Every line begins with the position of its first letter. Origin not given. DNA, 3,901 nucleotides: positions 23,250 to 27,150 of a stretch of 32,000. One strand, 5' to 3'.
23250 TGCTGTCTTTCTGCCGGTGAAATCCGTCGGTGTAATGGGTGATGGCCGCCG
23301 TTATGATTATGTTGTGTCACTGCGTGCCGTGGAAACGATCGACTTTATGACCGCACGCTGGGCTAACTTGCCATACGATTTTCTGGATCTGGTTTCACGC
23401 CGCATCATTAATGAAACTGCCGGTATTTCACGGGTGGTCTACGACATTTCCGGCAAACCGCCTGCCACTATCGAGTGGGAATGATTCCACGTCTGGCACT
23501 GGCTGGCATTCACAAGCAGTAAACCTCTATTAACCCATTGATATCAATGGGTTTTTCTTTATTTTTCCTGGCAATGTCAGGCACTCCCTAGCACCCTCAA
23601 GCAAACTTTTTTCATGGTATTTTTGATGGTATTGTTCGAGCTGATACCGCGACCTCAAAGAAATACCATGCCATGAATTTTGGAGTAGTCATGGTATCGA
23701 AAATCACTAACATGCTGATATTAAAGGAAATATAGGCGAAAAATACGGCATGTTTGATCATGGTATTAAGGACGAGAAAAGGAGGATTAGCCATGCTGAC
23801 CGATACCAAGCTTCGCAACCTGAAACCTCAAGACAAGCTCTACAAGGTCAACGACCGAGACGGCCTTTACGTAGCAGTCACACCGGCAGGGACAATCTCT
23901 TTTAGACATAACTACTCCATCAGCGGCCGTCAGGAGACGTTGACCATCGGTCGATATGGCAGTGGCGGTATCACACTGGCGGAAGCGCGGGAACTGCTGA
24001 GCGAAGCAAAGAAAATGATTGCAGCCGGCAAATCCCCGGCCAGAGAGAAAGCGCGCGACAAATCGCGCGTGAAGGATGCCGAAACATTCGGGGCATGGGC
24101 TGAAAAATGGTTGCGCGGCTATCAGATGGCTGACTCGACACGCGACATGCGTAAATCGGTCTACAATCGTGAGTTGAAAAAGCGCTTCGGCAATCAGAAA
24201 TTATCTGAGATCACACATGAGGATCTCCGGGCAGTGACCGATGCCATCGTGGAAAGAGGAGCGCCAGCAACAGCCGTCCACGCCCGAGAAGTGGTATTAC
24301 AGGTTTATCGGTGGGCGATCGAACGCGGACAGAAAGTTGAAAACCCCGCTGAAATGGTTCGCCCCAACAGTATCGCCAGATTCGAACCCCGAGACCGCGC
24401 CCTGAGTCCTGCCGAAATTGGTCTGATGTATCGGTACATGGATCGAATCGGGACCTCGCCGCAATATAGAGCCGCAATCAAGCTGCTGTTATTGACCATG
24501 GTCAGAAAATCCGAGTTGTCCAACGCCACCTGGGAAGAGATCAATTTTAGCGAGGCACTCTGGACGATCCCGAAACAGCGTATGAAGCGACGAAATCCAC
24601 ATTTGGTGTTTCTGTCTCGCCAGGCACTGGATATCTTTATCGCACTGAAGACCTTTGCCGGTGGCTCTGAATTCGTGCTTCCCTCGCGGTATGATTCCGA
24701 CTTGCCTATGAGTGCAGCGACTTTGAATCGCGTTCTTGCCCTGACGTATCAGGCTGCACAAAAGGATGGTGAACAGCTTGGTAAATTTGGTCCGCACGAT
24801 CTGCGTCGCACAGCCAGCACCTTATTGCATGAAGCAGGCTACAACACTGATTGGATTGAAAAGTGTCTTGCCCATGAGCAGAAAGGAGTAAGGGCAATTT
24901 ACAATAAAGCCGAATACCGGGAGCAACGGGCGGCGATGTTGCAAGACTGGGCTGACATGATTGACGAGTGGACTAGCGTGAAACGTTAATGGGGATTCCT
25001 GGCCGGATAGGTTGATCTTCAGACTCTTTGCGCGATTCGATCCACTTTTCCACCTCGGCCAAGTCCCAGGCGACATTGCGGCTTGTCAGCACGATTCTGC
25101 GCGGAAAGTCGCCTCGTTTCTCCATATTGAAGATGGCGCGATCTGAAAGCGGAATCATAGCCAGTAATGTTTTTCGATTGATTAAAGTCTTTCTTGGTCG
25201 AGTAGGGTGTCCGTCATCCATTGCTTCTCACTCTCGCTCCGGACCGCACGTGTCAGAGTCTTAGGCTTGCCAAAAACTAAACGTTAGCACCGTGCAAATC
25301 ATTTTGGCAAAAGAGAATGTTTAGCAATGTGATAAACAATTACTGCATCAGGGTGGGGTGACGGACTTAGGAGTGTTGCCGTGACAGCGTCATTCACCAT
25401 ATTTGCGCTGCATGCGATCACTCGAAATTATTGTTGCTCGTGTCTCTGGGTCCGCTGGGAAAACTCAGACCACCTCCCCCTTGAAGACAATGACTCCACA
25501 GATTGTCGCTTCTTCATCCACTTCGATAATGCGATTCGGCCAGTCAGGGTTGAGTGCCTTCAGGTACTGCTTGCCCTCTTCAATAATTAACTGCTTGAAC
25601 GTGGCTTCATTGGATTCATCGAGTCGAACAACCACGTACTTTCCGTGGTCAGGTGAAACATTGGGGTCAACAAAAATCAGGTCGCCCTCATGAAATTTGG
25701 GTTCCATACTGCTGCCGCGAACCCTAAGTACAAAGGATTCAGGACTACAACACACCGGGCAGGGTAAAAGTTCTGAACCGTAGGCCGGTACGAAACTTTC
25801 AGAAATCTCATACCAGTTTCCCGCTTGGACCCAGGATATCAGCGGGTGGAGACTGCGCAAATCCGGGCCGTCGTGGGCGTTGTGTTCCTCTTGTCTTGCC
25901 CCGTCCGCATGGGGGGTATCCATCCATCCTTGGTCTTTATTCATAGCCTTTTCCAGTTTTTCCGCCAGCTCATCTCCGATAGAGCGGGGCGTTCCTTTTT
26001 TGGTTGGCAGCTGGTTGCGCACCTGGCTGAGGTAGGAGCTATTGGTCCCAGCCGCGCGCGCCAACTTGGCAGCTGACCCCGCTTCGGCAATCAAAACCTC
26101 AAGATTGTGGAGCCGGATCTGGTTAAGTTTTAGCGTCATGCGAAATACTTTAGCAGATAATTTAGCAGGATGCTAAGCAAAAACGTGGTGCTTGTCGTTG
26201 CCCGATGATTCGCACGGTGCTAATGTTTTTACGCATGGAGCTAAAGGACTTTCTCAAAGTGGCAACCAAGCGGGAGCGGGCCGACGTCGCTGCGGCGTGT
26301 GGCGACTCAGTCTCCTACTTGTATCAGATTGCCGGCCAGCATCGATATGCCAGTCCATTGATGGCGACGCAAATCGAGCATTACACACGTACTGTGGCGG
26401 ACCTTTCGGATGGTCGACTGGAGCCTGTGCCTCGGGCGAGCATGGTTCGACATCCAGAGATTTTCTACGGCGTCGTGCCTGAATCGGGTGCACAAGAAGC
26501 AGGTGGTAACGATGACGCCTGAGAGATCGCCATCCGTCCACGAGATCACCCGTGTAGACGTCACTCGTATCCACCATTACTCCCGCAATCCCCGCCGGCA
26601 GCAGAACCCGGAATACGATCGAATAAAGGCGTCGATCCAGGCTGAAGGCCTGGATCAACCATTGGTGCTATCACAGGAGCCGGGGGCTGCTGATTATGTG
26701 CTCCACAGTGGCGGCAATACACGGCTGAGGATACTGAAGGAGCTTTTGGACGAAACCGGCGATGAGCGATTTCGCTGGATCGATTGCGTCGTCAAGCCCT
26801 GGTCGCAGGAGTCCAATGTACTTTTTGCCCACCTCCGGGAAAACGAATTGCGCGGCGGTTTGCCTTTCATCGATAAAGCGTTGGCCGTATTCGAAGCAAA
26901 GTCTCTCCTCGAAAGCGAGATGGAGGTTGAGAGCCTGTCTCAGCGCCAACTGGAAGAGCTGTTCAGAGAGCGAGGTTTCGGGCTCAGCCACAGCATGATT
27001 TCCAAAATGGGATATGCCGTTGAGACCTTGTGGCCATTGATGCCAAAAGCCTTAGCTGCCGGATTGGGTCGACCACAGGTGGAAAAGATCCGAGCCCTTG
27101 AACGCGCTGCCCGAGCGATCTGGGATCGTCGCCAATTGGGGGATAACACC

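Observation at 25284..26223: One palindromic operator motif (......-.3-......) shared by the cI/cro region and the alpA promoter region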

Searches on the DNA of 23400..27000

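Call 57: search_rna_families(source=window, start=23400, end=27000, threshold=evalue, max_evalue=1)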
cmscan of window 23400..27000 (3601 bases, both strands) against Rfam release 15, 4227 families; matches with E-value up to 1: 0.
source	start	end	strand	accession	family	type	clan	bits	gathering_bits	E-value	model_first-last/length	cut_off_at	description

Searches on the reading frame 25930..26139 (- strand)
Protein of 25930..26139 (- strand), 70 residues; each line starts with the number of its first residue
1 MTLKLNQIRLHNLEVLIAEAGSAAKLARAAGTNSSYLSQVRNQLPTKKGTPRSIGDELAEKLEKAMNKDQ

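Call 22: search_protein_families(library=pfam, proteins=[window:25930-26139:-], max_evalue=10)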
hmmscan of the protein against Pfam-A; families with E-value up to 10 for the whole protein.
window:25930-26139:- (70 aa): 1 family
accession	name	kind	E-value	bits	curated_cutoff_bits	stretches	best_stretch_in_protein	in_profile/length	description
PF15943.11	YdaS_toxin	-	0.18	12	30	1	16-40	4-28/65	Bacterial toxin YdaS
